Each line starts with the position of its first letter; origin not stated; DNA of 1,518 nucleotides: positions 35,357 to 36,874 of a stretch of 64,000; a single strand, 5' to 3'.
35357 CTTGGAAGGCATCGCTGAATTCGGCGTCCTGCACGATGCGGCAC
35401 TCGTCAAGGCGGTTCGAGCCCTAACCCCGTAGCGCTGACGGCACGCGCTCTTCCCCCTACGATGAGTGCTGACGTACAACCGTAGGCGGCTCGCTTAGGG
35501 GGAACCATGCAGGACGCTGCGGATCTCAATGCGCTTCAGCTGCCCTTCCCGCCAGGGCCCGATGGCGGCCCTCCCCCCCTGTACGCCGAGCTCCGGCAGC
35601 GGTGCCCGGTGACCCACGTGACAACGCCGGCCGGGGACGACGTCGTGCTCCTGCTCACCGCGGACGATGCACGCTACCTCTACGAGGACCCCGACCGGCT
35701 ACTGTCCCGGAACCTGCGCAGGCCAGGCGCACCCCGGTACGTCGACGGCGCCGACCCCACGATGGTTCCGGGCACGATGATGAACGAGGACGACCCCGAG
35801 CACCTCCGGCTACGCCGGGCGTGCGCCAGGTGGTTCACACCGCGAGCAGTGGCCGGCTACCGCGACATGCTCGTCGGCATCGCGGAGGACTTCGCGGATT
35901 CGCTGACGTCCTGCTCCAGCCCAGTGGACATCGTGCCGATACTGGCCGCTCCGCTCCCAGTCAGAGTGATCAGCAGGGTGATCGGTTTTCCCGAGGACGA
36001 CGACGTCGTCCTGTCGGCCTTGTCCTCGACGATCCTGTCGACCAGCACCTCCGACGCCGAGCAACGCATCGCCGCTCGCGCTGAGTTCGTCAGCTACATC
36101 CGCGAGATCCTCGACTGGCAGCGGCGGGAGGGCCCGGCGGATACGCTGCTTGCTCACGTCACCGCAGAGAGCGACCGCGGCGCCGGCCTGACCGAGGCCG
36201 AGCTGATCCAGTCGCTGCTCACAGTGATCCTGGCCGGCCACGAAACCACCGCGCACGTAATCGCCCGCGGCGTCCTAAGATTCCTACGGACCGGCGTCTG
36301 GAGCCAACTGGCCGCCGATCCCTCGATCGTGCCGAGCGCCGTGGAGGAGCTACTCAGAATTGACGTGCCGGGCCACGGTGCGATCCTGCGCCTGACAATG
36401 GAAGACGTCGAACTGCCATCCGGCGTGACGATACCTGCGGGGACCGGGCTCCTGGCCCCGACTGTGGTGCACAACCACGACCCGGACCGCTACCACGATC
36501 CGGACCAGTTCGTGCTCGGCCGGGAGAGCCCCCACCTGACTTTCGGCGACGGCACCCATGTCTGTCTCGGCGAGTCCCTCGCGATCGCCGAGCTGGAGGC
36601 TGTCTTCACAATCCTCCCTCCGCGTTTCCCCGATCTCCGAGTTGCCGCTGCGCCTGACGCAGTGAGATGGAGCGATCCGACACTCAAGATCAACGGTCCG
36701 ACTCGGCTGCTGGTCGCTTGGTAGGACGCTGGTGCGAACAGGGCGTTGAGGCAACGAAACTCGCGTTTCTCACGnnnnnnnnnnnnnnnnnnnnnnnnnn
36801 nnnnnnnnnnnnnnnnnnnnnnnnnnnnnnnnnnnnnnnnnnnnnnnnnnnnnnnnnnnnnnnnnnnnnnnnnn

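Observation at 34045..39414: Five-kb cargo island between the late-operon terminator and int: HxlR-like regulator, cytochrome P450, HFCD flavoprotein, XRE-TPR regulator and small ORFs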

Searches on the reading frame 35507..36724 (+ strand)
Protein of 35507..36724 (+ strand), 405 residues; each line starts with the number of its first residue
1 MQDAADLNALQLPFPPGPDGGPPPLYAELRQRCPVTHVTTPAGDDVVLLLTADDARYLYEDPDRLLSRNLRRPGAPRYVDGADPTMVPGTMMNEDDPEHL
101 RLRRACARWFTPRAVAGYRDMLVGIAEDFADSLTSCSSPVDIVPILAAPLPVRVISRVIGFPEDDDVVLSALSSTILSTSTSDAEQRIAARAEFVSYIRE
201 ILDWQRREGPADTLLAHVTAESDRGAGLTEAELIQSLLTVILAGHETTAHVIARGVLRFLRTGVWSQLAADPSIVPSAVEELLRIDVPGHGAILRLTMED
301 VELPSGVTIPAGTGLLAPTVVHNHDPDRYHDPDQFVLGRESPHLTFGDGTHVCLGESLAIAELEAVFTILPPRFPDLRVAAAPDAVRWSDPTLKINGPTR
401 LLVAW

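Call 6: search_protein_families(library=pfam, proteins=[window:35507-36724:+], max_evalue=0.01)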
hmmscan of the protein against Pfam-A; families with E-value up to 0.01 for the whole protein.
window:35507-36724:+ (405 aa): 1 family
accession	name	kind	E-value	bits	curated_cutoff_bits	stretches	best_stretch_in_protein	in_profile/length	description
PF00067.27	p450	-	7.4e-20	71.6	22.8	2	276-370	325-428/462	Cytochrome P450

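Call 14: search_dna_similar(query=window:35507-36724:+, collection=phages, mode=protein, max_rows=20, max_evalue=0.001)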
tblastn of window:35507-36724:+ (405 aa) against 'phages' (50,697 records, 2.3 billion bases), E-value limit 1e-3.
No match.

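Call 16: find_encoding_contigs(protein=window:35507-36724:+, flank=10000, max_places=10)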
Protein window:35507-36724:+ (405 aa): 12 contigs read that carry it; 7 places shown.
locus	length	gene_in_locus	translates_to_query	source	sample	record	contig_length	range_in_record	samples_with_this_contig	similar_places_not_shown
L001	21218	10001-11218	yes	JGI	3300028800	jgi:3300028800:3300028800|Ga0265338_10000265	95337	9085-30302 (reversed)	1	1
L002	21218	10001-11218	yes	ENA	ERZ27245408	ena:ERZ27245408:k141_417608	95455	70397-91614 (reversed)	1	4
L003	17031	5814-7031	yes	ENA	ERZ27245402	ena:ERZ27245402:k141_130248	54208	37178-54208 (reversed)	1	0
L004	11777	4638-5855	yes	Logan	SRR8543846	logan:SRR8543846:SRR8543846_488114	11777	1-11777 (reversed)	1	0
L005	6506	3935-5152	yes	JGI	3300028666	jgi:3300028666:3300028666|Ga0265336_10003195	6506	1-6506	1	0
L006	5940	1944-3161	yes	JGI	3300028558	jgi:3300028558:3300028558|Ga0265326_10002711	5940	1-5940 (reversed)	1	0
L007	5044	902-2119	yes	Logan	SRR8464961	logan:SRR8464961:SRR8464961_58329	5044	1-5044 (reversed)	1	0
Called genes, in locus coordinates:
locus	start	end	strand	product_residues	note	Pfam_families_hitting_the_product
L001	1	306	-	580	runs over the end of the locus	PF00145:DNA_methylase (faint)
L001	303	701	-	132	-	PF00392:GntR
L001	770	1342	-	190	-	PF07638:Sigma70_ECF (faint), PF04542:Sigma70_r2, PF08281:Sigma70_r4_2, PF04545:Sigma70_r4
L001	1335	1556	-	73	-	-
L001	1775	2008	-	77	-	-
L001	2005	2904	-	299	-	-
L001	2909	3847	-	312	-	PF12684:DUF3799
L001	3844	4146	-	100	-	-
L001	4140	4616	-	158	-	-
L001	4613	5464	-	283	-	-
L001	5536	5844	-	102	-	-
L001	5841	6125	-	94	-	-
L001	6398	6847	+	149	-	-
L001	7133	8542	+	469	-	PF00589:Phage_integrase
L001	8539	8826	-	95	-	-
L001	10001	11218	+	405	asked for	PF00067:p450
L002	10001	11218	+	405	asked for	PF00067:p450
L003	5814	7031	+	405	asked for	PF00067:p450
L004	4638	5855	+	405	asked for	PF00067:p450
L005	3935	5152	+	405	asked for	PF00067:p450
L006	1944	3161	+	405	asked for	PF00067:p450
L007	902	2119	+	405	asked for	PF00067:p450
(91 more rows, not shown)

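Call 17: find_homologous_proteins(query=window:35507-36721:+, max_evalue=1e-10)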
Query window:35507-36721:+ (405 aa): 578 proteins with E <= 1e-10 among 8000 candidates; the best 120 are listed.
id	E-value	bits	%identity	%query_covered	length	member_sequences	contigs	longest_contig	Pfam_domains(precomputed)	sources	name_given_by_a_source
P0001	5.8e-267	903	100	100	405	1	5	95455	PF00067.28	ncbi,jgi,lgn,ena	-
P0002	9.9e-198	675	73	100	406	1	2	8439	PF00067.28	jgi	jgi:cytochrome P450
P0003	2.2e-185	635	76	91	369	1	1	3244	PF00067.28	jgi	jgi:cytochrome P450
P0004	1.3e-166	573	65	96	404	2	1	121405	PF00067.28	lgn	-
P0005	9.8e-158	544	62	98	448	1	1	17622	PF00067.28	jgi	jgi:cytochrome P450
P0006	3.7e-138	479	55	99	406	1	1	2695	PF00067.28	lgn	-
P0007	4.5e-137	476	55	94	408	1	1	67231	PF00067.28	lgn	-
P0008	8.3e-137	475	53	94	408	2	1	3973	PF00067.28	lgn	-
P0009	6.4e-118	412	53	98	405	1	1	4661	PF00067.28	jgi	jgi:cytochrome P450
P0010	2.6e-108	381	49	97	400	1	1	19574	PF00067.28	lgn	-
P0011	1.9e-63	233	40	94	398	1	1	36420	PF00067.28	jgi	jgi:nocardicin N-oxygenase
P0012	1.5e-56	210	37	95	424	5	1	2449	PF00067.28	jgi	jgi:nocardicin N-oxygenase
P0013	2.6e-56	210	36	94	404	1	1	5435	PF00067.28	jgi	jgi:cytochrome P450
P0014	2.8e-55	206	38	99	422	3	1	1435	PF00067.28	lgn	-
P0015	4.6e-52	196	37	98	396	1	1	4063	PF00067.28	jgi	jgi:cytochrome P450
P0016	4.6e-52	196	36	91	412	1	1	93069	PF00067.28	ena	-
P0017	1.4e-51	194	38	94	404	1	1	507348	PF00067.28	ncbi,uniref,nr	ncbi:cytochrome P450 [Streptomyces sp. NBC_00091]|uniref:cytochrome P450 n=1 Tax=Streptomyces sp. NB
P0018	3.9e-51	193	36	94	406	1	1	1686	PF00067.28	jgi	jgi:cytochrome P450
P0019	1.5e-50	191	37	94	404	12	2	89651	PF00067.28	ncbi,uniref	ncbi:cytochrome P450 [Streptomyces sp. NPDC001389]|uniref:cytochrome P450 n=1 Tax=unclassified Strep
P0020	2.6e-50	190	37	92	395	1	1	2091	PF00067.28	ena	-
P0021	5.2e-50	189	35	97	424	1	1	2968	PF00067.28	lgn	-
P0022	1.7e-49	187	36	98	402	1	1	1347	PF00067.28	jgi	jgi:cytochrome P450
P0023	3.2e-48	183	37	95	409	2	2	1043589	PF00067.28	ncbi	-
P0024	5.7e-48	182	34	98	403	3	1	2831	PF00067.28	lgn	-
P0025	1.6e-47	181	36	95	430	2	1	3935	PF00067.28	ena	-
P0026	2.1e-47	180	35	94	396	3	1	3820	PF00067.28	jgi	jgi:cytochrome P450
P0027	1.2e-46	178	35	95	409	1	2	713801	PF00067.28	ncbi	-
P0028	1.2e-46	178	36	83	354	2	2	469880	PF00067.28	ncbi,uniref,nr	ncbi:cytochrome P450 [Winogradskya humida]|uniref:Cytochrome P450 n=1 Tax=Winogradskya humida TaxID=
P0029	1.2e-45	174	35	94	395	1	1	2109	PF00067.28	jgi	jgi:vitamin D3 1,25-hydroxylase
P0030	1.7e-45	174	33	97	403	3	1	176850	PF00067.28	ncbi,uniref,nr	ncbi:cytochrome P450 [Actinomadura sp. NBRC 104412]|uniref:cytochrome P450 n=1 Tax=Actinomadura sp. 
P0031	2.9e-45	173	34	94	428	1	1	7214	PF00067.28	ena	-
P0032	3.2e-45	173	36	91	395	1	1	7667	PF00067.28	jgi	jgi:cytochrome P450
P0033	4.2e-45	173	36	95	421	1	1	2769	PF00067.28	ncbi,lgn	ncbi:MAG: cytochrome P450 family protein [Streptosporangiaceae bacterium]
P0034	4.6e-45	173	35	83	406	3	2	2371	PF00067.28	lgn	-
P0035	6.6e-45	172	35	93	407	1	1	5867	PF00067.28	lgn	-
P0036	8.3e-45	172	37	74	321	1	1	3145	PF00067.28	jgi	jgi:cytochrome P450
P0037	1.6e-44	171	34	97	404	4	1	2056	PF00067.28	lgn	-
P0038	1.7e-44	171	34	94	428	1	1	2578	PF00067.28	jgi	-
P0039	2.9e-44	170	31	95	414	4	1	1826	PF00067.28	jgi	jgi:cytochrome P450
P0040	3.2e-44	170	35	89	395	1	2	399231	PF00067.28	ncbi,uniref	ncbi:cytochrome P450 [Pseudonocardia aurantiaca]|uniref:Cytochrome P450 n=1 Tax=Pseudonocardia auran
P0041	3.8e-44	170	35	94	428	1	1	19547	PF00067.28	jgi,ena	-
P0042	7.4e-44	169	35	90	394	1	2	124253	PF00067.28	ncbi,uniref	ncbi:cytochrome P450 [Actinomadura geliboluensis]|uniref:cytochrome P450 family protein n=1 Tax=Acti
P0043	1.3e-43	168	36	92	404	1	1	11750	PF00067.28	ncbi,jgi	jgi:cytochrome P450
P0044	1.9e-43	167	33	99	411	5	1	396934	PF00067.28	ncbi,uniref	ncbi:cytochrome P450 [Kitasatospora sp. NPDC051853]|uniref:cytochrome P450 n=1 Tax=Kitasatospora sp.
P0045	1.9e-43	167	33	93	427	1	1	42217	PF00067.28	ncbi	-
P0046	2.0e-43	167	34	98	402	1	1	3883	PF00067.28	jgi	jgi:cytochrome P450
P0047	2.2e-43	167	35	92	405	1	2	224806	PF00067.28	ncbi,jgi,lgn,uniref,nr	ncbi:cytochrome P450 [Streptomyces sp. 303MFCol5.2]|uniref:cytochrome P450 n=1 Tax=Streptomyces sp. 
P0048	2.7e-43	167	35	94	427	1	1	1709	PF00067.28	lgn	-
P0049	4.3e-43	166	35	75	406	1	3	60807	PF00067.28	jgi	jgi:cytochrome P450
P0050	1.3e-42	165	34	93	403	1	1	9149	PF00067.28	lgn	-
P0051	1.8e-42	164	35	94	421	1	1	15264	PF00067.28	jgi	jgi:hypothetical protein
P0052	1.9e-42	164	34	88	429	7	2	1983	PF00067.28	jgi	jgi:cytochrome P450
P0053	2.5e-42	164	34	92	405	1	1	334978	PF00067.28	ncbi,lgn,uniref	ncbi:cytochrome P450 [Streptomyces sp. NPDC020377]|uniref:cytochrome P450 n=1 Tax=Streptomyces sp. N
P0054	2.9e-42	163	33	93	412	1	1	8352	PF00067.28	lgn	-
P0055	3.2e-42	163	34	97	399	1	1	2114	PF00067.28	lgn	-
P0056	5.8e-42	162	34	92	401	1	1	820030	PF00067.28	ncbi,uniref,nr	ncbi:cytochrome P450 [Streptomyces pseudovenezuelae]|uniref:Cytochrome P450 n=1 Tax=Streptomyces pse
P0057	7.3e-42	162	34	92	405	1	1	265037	PF00067.28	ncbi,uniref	ncbi:cytochrome P450 [Streptomyces sp. NPDC048256]|uniref:cytochrome P450 n=1 Tax=Streptomyces sp. N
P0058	1.2e-41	161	31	98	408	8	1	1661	PF00067.28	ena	-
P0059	1.2e-41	161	33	97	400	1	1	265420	PF00067.28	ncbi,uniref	ncbi:cytochrome P450 [Streptomyces sp. NPDC001663]|uniref:cytochrome P450 n=1 Tax=Streptomyces sp. N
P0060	1.4e-41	161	33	96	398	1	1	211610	PF00067.28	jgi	jgi:cytochrome P450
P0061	1.5e-41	161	34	94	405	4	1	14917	PF00067.28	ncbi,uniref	ncbi:cytochrome P450 [Streptomyces sp. NPDC059153]|uniref:cytochrome P450 n=1 Tax=Streptomyces sp. N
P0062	1.5e-41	161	36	99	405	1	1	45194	PF00067.28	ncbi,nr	ncbi:cytochrome P450 [Streptomyces arenae]|nr:cytochrome P450 [Streptomyces arenae]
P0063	1.5e-41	161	34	92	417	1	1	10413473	PF00067.28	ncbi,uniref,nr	ncbi:cytochrome P450 [Streptomyces sp. NBC_01275]|uniref:cytochrome P450 n=1 Tax=Streptomyces sp. NB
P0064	1.7e-41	161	35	95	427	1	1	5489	PF00067.28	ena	-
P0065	2.3e-41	160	33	94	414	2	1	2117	PF00067.28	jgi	jgi:cytochrome P450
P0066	2.8e-41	160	34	92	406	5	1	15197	PF00067.28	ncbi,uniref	ncbi:cytochrome P450 [Streptomyces sp. NPDC057052]|uniref:cytochrome P450 n=1 Tax=Streptomyces sp. N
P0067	2.9e-41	160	34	92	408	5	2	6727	PF00067.28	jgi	jgi:cytochrome P450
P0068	4.9e-41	159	31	90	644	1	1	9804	PF01047.29,PF12802.14,PF00067.28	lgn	-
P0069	6.6e-41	159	32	92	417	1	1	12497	PF00067.28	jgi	jgi:cytochrome P450 PksS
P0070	6.7e-41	159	34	94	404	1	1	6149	PF00067.28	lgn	-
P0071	7.0e-41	159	31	89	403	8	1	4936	PF00067.28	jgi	jgi:cytochrome P450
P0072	7.0e-41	159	34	94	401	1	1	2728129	PF00067.28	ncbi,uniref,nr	ncbi:cytochrome P450 [Kitasatospora mediocidica]|uniref:cytochrome P450 n=1 Tax=Kitasatospora medioc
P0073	7.1e-41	159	31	95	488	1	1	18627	PF00067.28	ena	-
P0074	7.9e-41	159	33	96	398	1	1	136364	PF00067.28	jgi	jgi:cytochrome P450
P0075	1.1e-40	158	35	92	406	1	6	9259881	PF00067.28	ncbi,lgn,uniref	ncbi:cytochrome P450 [Streptomyces eurythermus]|uniref:cytochrome P450 n=1 Tax=Streptomyces euryther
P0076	1.2e-40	158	35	91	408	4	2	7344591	PF00067.28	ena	-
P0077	1.5e-40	158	37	90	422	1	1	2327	PF00067.28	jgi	jgi:cytochrome P450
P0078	1.6e-40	158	33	93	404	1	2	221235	PF00067.28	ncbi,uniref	ncbi:cytochrome P450 [Kitasatospora sp. NPDC088351]|uniref:cytochrome P450 n=1 Tax=unclassified Kita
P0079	1.7e-40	157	35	95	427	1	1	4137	PF00067.28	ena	-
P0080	1.9e-40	157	34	91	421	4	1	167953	PF00067.28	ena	-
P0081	2.0e-40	157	33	92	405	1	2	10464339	PF00067.28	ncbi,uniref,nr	ncbi:cytochrome P450 [Streptomyces soliscabiei]|uniref:cytochrome P450 n=1 Tax=Streptomyces soliscab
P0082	2.6e-40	157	33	92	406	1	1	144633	PF00067.28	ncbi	ncbi:cytochrome P450 [Streptomyces sp. NPDC003401]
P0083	3.2e-40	157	34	92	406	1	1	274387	PF00067.28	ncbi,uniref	ncbi:cytochrome P450 [Streptomyces sp. NPDC007189]|uniref:cytochrome P450 n=1 Tax=Streptomyces sp. N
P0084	3.3e-40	157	34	94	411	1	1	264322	PF00067.28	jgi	jgi:cytochrome P450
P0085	3.7e-40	156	32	93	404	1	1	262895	PF00067.28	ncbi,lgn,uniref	ncbi:cytochrome P450 [Kitasatospora sp. NPDC086791]|uniref:cytochrome P450 n=1 Tax=Kitasatospora sp.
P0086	3.8e-40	156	35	95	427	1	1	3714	PF00067.28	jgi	-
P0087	4.4e-40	156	35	95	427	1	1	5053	PF00067.28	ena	-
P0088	4.8e-40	156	33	95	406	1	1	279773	PF00067.28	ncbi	ncbi:cytochrome P450 [Streptomyces sp. NPDC001606]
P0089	5.2e-40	156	33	92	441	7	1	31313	PF00067.28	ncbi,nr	ncbi:cytochrome P450 [Corallococcus llansteffanensis]|nr:cytochrome P450 [Corallococcus llansteffane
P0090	5.5e-40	156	35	79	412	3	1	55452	PF00067.28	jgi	jgi:pimeloyl-[acyl-carrier protein] synthase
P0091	5.8e-40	156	32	97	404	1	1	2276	PF00067.28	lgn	-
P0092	6.3e-40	156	33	95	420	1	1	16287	PF00067.28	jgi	jgi:cytochrome P450 PksS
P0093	7.2e-40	155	35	88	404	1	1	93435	PF00067.28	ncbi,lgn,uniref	ncbi:cytochrome P450 [Streptomyces sp. NPDC059477]|uniref:cytochrome P450 n=1 Tax=Streptomyces sp. N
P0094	7.4e-40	155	34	92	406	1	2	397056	PF00067.28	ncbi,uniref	ncbi:cytochrome P450 [Streptomyces sp. NPDC007251]|uniref:cytochrome P450 n=1 Tax=unclassified Strep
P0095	1.0e-39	155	34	93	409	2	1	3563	PF00067.28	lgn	-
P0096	1.1e-39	155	34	92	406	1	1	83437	PF00067.28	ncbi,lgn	ncbi:cytochrome P450 [Streptomyces sp. NPDC001135]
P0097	1.1e-39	155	32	88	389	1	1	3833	PF00067.28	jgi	-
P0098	1.3e-39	155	32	89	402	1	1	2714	PF00067.28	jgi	jgi:cytochrome P450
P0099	1.3e-39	155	34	91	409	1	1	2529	PF00067.28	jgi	-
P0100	1.7e-39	154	33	93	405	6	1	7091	PF00067.28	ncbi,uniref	ncbi:cytochrome P450 [Streptomyces sp. NPDC002265]|uniref:cytochrome P450 n=1 Tax=Streptomyces sp. N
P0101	1.7e-39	154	34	87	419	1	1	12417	PF00067.28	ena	-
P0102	1.8e-39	154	32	88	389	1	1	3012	PF00067.28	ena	-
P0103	1.9e-39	154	36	89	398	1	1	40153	PF00067.28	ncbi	-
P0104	2.9e-39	153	33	95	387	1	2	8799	PF00067.28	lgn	-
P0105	3.1e-39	153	32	96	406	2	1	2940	PF00067.28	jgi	jgi:hypothetical protein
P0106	3.1e-39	153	35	97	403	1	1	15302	PF00067.28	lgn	-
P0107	3.1e-39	153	35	86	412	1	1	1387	PF00067.28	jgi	jgi:cytochrome P450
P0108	3.4e-39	153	33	94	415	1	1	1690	PF00067.28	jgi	jgi:cytochrome P450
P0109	3.6e-39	153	34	89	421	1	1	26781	PF00067.28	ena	-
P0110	5.1e-39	153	33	89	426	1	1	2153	PF00067.28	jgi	jgi:cytochrome P450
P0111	5.1e-39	153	35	88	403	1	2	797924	PF00067.28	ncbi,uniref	ncbi:cytochrome P450 [Streptomyces sp. NPDC056716]|uniref:cytochrome P450 n=1 Tax=unclassified Strep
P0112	5.2e-39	153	33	88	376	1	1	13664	PF00067.28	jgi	jgi:cytochrome P450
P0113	5.4e-39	153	34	93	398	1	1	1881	PF00067.28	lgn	-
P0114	6.6e-39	152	32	96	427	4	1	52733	PF00067.28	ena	-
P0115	6.7e-39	152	34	89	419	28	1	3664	PF00067.28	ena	-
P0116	7.4e-39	152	31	75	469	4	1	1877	PF00067.28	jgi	jgi:cytochrome P450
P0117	8.2e-39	152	34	90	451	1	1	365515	PF00067.28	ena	-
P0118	8.4e-39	152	31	98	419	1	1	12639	PF00067.28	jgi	jgi:cytochrome P450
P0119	8.6e-39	152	33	97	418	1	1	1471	PF00067.28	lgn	-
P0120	9.1e-39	152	34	90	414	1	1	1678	PF00067.28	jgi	-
